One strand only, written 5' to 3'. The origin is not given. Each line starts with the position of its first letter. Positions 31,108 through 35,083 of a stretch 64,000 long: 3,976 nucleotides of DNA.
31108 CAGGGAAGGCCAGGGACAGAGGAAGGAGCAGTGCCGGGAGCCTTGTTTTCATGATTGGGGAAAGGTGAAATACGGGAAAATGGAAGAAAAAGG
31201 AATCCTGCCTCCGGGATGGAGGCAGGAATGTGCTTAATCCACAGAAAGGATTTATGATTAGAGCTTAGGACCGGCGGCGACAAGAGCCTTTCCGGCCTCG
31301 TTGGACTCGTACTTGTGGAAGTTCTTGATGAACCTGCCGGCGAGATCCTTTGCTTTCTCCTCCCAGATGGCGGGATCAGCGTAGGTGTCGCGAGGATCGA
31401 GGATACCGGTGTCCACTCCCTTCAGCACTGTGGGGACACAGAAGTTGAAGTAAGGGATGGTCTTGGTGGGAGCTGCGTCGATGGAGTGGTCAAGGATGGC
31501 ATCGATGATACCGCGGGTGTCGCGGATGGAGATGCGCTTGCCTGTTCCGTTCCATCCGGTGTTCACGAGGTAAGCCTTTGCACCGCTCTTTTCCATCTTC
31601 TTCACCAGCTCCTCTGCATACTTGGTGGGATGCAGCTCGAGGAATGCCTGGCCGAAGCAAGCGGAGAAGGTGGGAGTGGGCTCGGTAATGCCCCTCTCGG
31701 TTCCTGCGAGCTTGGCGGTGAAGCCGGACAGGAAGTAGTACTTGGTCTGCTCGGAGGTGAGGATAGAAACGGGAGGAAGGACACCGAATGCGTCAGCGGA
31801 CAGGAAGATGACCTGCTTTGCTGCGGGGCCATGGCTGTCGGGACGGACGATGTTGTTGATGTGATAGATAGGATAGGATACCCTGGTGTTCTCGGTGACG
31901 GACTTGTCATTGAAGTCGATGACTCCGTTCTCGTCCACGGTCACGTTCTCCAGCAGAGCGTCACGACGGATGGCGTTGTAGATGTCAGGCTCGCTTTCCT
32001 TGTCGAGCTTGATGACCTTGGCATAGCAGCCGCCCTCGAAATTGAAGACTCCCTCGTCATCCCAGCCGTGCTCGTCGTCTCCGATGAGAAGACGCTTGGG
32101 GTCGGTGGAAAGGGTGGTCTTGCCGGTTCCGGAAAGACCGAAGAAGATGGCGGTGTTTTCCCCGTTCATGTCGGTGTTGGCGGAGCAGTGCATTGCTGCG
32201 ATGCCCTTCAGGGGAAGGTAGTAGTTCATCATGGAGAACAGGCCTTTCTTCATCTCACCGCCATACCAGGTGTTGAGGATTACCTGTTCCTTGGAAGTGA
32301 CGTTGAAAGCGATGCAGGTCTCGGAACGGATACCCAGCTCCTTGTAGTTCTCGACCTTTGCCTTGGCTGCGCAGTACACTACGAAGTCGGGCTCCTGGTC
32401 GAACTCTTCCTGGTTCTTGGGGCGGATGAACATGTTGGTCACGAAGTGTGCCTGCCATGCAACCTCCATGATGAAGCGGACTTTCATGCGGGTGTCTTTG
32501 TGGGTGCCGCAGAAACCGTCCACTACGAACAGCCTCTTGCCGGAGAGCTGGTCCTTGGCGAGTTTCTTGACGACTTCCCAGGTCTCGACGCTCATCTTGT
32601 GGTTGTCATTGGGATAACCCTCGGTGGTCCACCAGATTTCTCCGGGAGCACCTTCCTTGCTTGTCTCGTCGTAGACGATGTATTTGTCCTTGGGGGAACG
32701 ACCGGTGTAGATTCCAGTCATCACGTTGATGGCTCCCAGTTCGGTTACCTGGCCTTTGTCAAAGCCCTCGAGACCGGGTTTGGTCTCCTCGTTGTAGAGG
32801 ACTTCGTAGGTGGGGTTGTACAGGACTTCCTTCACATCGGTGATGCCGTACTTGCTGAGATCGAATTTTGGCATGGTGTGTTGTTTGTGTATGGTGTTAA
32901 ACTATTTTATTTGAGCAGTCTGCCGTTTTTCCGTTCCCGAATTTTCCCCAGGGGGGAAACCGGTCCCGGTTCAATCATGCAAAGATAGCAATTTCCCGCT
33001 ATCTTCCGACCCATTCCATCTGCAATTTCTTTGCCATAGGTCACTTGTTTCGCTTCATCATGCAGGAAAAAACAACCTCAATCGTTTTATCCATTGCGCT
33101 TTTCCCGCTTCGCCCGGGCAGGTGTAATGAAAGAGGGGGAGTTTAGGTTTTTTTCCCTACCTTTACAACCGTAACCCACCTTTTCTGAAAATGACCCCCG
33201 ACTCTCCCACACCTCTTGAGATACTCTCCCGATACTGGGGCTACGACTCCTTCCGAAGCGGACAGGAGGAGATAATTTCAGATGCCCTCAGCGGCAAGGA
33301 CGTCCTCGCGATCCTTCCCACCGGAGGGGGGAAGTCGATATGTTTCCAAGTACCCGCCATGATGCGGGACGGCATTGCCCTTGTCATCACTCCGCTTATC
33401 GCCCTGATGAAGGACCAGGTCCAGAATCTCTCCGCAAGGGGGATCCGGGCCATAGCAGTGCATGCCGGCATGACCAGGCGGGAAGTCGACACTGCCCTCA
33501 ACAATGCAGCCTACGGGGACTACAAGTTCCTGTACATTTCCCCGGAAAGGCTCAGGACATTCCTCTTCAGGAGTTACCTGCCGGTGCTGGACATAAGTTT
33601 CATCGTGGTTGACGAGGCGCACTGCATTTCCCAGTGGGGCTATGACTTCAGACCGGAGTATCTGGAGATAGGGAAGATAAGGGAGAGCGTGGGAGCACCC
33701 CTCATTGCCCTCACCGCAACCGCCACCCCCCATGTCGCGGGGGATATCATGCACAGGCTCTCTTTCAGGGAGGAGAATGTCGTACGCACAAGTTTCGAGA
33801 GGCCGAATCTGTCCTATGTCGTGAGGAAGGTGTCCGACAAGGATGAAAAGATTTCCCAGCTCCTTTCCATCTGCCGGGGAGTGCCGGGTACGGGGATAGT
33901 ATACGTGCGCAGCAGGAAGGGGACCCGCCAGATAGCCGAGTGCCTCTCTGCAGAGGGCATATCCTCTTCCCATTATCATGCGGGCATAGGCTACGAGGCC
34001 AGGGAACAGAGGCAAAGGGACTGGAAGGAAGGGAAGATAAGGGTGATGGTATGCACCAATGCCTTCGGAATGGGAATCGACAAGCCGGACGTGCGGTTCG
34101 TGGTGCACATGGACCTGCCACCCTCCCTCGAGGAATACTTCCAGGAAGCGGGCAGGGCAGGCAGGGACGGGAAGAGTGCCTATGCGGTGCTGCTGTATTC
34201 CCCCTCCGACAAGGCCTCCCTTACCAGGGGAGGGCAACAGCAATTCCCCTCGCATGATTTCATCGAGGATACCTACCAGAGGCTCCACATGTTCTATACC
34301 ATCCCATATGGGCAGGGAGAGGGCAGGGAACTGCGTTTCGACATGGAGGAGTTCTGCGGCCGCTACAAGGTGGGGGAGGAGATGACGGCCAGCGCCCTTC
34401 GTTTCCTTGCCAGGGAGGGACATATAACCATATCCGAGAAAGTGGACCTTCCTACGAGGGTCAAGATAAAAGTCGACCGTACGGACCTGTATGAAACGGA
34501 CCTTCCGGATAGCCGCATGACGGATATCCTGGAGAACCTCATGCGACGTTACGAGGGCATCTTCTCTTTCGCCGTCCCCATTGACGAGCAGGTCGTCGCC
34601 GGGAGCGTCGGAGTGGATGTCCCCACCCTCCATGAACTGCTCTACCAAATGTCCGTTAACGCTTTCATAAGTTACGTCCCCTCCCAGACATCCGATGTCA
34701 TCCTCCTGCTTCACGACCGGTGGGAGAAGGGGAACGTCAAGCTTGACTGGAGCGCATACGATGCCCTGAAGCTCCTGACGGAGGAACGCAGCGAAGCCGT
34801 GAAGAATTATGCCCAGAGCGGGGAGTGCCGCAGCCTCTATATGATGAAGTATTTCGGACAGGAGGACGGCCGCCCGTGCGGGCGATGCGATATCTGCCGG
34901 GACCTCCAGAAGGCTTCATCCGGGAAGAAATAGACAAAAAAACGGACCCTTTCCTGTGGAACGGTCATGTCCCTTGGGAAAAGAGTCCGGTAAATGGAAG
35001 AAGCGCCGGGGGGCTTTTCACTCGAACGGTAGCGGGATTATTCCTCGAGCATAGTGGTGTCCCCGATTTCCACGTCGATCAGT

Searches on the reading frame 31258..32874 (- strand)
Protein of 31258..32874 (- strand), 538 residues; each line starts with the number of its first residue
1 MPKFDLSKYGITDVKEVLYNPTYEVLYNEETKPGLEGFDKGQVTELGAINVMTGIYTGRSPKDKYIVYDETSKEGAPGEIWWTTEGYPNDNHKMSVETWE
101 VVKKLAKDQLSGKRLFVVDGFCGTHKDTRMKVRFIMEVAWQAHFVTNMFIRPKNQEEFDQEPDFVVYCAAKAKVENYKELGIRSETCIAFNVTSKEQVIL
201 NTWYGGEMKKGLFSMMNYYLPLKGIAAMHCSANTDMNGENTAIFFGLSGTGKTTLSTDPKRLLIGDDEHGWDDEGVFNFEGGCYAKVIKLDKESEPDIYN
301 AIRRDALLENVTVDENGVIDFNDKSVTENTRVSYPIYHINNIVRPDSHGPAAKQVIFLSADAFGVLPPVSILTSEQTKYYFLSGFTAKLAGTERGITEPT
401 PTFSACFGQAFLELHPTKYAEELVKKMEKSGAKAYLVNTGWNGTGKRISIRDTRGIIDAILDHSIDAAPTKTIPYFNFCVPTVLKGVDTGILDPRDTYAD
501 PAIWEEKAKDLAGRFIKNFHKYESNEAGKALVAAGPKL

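Call 31: search_protein_families(library=pfam, proteins=[window:31258-32874:-], max_evalue=0.0001)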
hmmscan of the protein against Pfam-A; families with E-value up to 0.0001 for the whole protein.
window:31258-32874:- (538 aa): 1 family
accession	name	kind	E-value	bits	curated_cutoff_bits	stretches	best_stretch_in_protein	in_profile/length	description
PF01293.25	PEPCK_ATP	-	7.2e-197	655.1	26.5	1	16-489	2-464/465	Phosphoenolpyruvate carboxykinase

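Call 66: list_cluster_members(proteins=[window:31258-32874:-, window:33191-34933:+, window:5883-7022:+, window:16738-17661:+, window:41928-45131:+, window:25049-27604:-, window:12723-13304:+, window:14717-16027:+])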
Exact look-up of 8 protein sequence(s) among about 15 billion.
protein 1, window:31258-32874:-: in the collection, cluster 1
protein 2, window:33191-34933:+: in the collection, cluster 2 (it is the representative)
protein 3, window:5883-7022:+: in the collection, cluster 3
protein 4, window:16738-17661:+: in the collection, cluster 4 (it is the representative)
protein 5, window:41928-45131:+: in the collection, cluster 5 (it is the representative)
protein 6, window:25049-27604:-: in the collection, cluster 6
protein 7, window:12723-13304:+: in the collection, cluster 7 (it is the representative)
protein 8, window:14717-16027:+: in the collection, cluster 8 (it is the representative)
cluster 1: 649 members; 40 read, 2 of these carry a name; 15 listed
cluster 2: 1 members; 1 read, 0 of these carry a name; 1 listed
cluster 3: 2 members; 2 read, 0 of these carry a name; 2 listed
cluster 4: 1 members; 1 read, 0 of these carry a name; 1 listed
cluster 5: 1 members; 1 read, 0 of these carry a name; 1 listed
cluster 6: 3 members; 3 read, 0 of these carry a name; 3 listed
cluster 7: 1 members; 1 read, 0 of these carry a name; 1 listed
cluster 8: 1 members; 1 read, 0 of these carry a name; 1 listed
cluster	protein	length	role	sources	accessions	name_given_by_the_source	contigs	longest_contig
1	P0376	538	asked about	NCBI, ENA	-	-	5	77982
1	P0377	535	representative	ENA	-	-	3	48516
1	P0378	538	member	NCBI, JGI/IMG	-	phosphoenolpyruvate carboxykinase (ATP)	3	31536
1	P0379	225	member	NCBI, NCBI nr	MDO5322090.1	MAG: phosphoenolpyruvate carboxykinase (ATP), partial [Bacteroidia bacterium] | phosphoenolpyruvate carboxykinase (ATP) [Bacteroidia bacterium]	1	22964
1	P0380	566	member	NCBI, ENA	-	-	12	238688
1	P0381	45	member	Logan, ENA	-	-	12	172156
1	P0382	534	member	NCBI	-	-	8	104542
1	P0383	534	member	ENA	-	-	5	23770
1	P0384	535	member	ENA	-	-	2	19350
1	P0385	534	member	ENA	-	-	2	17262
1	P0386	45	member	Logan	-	-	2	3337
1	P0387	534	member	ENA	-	-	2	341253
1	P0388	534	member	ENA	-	-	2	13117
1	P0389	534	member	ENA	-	-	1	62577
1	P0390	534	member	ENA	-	-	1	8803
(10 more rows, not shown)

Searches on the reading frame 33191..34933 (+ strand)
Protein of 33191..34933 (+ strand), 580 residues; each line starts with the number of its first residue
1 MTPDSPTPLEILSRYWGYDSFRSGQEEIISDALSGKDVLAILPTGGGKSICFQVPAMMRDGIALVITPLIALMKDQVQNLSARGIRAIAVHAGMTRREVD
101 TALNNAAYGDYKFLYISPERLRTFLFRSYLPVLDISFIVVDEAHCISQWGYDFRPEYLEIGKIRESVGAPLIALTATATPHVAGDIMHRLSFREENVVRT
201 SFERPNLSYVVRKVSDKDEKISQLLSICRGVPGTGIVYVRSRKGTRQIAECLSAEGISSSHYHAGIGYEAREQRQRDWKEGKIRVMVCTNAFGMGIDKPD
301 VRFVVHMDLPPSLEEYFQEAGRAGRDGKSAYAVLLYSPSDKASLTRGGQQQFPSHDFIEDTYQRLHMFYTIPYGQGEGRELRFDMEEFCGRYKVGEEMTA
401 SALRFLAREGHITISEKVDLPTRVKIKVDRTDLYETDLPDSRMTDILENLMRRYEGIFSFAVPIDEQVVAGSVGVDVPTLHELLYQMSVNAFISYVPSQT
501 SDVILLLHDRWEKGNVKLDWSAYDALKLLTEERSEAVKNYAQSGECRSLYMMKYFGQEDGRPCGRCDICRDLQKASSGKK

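Call 31: search_protein_families(library=pfam, proteins=[window:33191-34933:+], max_evalue=0.0001)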
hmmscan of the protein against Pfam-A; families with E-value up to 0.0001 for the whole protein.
window:33191-34933:+ (580 aa): 3 families
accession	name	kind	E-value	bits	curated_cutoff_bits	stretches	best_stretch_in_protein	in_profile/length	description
PF00270.35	DEAD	-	9e-28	97.5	26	1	23-179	2-161/167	DEAD/DEAH box helicase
PF00271.37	Helicase_C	-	4.9e-24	85.1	23.5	1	218-327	3-110/110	Helicase conserved C-terminal domain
PF16124.10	RecQ_Zn_bind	-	3.6e-08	34.5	25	1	532-570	26-66/66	RecQ zinc-binding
